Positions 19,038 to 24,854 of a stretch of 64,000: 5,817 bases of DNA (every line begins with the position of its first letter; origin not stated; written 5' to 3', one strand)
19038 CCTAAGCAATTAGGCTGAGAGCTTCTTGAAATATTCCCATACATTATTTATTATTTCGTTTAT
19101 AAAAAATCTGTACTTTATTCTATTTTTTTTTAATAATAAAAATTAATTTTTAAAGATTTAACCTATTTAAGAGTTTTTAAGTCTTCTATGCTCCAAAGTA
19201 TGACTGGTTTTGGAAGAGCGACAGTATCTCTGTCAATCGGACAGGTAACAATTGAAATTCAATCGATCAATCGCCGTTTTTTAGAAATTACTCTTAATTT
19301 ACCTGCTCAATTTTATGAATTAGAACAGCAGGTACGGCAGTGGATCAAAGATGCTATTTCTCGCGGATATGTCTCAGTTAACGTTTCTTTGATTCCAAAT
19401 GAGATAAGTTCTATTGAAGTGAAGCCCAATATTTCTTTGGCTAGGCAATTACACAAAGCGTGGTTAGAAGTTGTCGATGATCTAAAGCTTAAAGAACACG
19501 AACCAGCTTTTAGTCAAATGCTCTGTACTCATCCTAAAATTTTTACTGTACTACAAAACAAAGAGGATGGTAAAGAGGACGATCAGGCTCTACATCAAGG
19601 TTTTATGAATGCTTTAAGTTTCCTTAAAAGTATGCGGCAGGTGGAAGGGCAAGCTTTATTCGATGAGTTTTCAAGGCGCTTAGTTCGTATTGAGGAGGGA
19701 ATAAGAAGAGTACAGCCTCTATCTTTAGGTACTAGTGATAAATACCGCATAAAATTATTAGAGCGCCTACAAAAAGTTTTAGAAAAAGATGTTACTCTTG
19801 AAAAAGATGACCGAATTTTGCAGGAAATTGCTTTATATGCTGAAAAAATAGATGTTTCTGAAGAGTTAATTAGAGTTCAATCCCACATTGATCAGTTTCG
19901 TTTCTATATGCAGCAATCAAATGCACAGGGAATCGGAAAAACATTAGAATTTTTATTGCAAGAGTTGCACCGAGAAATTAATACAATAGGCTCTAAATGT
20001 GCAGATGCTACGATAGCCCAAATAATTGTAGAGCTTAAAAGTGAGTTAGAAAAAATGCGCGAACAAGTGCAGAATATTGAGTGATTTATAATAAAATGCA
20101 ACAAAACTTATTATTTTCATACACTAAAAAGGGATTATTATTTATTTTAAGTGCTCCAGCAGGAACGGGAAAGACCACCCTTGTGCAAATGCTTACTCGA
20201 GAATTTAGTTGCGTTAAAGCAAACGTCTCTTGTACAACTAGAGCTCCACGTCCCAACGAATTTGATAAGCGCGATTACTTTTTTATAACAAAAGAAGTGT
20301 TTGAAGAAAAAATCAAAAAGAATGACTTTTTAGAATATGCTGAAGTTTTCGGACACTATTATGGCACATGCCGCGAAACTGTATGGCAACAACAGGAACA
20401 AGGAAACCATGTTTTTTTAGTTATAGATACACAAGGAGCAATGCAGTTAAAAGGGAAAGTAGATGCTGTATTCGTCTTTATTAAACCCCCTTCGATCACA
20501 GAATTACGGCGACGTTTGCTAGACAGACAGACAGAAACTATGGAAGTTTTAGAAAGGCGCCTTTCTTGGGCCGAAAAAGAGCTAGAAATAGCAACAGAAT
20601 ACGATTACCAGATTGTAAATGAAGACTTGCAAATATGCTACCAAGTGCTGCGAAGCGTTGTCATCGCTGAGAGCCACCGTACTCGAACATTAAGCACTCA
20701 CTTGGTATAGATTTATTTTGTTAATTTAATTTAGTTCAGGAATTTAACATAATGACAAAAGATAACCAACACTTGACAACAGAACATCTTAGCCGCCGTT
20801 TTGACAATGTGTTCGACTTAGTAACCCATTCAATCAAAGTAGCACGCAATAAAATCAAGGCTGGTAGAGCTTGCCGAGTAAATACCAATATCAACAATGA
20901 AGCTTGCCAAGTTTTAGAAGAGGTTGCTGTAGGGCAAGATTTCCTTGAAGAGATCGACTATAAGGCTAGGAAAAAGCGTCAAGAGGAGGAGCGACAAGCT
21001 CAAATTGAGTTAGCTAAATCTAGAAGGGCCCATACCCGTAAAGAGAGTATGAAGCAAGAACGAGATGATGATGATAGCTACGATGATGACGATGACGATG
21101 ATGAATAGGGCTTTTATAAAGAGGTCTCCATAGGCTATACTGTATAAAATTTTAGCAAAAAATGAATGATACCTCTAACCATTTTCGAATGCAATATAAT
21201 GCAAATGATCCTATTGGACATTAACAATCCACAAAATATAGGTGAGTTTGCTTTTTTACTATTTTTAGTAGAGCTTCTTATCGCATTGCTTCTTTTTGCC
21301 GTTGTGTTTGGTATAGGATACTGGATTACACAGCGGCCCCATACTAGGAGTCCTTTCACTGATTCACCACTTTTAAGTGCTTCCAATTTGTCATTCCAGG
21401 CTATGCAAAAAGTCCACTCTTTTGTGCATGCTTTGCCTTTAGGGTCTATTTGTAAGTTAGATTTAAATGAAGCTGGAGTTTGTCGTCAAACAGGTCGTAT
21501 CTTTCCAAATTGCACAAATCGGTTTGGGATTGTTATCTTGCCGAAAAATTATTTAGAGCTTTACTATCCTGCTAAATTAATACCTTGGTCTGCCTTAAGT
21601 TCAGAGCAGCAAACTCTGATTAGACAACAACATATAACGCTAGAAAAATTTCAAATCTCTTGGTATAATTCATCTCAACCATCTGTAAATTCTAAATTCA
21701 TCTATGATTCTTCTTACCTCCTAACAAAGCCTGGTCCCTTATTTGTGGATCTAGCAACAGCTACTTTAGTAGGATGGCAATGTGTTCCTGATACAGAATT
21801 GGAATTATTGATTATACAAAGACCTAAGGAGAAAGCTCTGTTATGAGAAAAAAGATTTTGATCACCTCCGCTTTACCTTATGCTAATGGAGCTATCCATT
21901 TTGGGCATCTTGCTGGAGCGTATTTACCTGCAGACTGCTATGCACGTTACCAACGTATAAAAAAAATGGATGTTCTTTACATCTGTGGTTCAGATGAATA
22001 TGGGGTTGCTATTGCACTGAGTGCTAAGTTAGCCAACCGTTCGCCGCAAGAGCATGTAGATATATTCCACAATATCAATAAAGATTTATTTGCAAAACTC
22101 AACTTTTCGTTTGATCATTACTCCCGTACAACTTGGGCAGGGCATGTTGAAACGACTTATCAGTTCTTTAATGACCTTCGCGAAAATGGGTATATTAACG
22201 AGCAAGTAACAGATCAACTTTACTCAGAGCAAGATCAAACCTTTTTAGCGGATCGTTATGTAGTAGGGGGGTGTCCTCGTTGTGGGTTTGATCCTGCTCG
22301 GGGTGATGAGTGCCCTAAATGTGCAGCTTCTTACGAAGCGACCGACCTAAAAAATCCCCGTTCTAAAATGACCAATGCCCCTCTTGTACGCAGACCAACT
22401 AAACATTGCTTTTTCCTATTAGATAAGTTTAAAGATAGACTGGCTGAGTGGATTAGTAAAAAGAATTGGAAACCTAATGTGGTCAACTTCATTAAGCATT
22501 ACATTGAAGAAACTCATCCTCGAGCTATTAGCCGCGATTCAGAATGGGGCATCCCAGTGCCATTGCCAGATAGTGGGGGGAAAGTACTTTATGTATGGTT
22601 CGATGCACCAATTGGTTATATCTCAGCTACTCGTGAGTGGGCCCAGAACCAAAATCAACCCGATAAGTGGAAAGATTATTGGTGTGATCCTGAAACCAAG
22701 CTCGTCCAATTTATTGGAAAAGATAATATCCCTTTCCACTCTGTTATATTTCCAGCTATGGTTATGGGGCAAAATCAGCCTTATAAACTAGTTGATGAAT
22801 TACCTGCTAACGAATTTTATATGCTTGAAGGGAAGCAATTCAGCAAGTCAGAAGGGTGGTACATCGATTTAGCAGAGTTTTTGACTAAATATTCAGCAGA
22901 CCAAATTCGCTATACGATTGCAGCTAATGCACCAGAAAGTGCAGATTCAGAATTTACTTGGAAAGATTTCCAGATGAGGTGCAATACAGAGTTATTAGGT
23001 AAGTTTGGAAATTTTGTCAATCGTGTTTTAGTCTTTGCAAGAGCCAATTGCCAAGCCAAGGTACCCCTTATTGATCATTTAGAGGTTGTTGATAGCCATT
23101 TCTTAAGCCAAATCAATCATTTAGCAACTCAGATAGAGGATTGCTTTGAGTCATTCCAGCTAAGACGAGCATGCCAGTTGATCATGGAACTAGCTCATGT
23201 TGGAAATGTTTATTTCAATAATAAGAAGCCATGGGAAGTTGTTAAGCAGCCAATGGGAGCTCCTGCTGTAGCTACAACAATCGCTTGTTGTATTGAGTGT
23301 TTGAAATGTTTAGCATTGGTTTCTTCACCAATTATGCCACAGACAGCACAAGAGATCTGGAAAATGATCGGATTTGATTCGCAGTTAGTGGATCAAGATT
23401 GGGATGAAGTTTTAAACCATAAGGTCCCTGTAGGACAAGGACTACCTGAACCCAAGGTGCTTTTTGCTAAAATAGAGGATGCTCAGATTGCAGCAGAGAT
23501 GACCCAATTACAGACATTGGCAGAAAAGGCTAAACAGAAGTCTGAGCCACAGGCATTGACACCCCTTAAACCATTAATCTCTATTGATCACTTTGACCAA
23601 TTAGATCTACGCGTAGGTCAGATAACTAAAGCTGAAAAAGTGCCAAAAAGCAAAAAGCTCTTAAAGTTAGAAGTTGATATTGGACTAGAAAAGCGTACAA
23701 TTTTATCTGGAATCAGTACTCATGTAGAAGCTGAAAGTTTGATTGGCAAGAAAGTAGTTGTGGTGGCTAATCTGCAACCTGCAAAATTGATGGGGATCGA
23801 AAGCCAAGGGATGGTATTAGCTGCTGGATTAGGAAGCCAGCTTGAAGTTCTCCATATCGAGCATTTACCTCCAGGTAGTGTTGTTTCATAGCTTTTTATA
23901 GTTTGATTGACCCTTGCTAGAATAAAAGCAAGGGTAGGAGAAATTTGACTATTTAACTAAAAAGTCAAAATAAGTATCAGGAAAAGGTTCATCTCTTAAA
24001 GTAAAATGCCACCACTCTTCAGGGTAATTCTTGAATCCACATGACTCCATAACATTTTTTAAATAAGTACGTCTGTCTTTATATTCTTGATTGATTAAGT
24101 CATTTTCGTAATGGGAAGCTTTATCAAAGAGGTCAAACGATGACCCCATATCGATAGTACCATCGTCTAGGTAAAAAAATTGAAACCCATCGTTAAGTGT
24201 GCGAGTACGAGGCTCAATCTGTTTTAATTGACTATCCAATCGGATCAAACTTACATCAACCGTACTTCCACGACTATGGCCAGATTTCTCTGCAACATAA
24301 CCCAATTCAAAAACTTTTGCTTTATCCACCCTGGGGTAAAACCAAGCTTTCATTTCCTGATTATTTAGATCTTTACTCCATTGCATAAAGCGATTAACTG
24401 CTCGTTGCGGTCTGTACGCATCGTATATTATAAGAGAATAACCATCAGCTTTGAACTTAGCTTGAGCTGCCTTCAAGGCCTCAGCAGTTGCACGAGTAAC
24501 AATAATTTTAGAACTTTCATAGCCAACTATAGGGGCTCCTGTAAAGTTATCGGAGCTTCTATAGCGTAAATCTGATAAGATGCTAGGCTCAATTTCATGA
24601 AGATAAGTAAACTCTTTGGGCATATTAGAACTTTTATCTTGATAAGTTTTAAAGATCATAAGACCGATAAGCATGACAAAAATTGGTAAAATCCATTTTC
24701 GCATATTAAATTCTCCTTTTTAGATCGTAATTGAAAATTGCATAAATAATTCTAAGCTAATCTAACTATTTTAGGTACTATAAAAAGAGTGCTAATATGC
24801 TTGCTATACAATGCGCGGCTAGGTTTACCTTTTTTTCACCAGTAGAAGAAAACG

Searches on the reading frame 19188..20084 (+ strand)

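Call 59: search_protein_families(library=pfam, proteins=[window:19188-20084:+], max_evalue=0.01)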
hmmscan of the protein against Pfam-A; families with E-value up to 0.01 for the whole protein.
window:19188-20084:+ (298 aa): 2 families
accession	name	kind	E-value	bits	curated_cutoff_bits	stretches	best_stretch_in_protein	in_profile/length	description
PF08340.16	YicC-like_C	-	3e-39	134.3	27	1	182-298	8-120/120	Endoribonuclease YicC-like, C-terminal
PF03755.18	YicC-like_N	-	3.6e-33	115.6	25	1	2-157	1-154/156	Endoribonuclease YicC-like, N-terminal region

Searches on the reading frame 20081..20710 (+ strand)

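Call 59: search_protein_families(library=pfam, proteins=[window:20081-20710:+], max_evalue=0.01)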
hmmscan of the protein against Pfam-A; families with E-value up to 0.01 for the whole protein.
window:20081-20710:+ (209 aa): 9 families
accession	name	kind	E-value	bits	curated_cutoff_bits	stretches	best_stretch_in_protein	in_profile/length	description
PF00625.27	Guanylate_kin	-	4.6e-43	147.5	25.2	1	20-194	4-179/182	Guanylate kinase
PF13238.12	AAA_18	-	0.00015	22.7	29.4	1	23-158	3-120/128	AAA domain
PF13401.12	AAA_22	-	0.00055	20.7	27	1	20-116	7-91/130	AAA domain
PF01926.29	MMR_HSR1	-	0.00082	19.9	21.9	0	29-65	10-47/113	50S ribosome-binding GTPase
PF13604.12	AAA_30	-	0.00087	19.5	27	1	3-41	2-41/191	AAA domain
PF03215.21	Rad17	-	0.0012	19.3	23.8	1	5-93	34-112/186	Rad17 P-loop domain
PF02367.23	TsaE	-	0.004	17.6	26.6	1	12-50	15-52/128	Threonylcarbamoyl adenosine biosynthesis protein TsaE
PF20720.3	nSTAND3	-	0.0053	16.9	27.2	0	21-44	20-43/155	Novel STAND NTPase 3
PF19842.5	YqeC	-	0.0063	17.2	27.6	0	28-127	6-108/145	YqeC protein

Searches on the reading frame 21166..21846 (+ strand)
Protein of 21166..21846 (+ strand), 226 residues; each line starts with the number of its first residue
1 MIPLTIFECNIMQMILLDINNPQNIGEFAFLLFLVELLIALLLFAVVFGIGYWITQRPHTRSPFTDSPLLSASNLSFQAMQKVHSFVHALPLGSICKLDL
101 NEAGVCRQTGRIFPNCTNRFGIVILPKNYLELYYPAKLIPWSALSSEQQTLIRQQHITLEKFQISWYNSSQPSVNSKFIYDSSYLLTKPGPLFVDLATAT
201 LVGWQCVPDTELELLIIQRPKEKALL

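Call 59: search_protein_families(library=pfam, proteins=[window:21166-21846:+], max_evalue=0.01)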
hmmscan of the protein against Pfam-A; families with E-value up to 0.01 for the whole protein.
window:21166-21846:+ (226 aa): 1 family
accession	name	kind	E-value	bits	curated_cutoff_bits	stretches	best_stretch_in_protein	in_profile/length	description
PF15202.11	Adipogenin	-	0.0066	17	27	0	191-217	7-34/79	Adipogenin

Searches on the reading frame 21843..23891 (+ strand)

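Call 59: search_protein_families(library=pfam, proteins=[window:21843-23891:+], max_evalue=0.01)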
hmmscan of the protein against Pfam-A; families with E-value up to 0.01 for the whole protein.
window:21843-23891:+ (682 aa): 6 families
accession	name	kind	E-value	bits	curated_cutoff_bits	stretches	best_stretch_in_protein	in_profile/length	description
PF09334.17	tRNA-synt_1g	-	3.8e-141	470.8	20.1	1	5-396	1-391/391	tRNA synthetases class I (M)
PF01588.26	tRNA_bind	-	6.7e-27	93.9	27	1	589-672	1-87/96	Putative tRNA binding domain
PF00133.28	tRNA-synt_1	-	2.4e-19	69.8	22.7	2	6-241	26-245/414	tRNA synthetases class I (I, L, M and V)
PF19303.5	Anticodon_3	-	3.2e-17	63.2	23.5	1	417-551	11-142/152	Anticodon binding domain of methionyl tRNA ligase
PF08264.19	Anticodon_1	-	4.8e-15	56.2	25.1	1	417-564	1-133/148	Anticodon-binding domain of tRNA ligase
PF01406.26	tRNA-synt_1e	-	0.00059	19.7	27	0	323-361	244-282/301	tRNA synthetases class I (C) catalytic domain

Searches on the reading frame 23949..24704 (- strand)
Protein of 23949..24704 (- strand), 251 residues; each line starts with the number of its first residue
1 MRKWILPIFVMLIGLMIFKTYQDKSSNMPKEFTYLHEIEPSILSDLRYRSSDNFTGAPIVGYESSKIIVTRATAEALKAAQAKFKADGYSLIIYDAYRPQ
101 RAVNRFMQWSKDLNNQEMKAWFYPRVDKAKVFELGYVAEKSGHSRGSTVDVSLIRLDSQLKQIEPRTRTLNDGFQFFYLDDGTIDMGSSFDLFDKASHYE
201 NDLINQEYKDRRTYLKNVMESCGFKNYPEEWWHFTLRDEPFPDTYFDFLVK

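Call 42: search_protein_families(library=pfam, proteins=[window:23949-24704:-], max_evalue=0.00001)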
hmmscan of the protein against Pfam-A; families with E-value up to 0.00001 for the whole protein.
window:23949-24704:- (251 aa): 1 family
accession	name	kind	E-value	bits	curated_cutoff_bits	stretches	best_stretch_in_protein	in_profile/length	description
PF01427.22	Peptidase_M15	-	6.7e-41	140.7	27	2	31-158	4-127/199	D-ala-D-ala dipeptidase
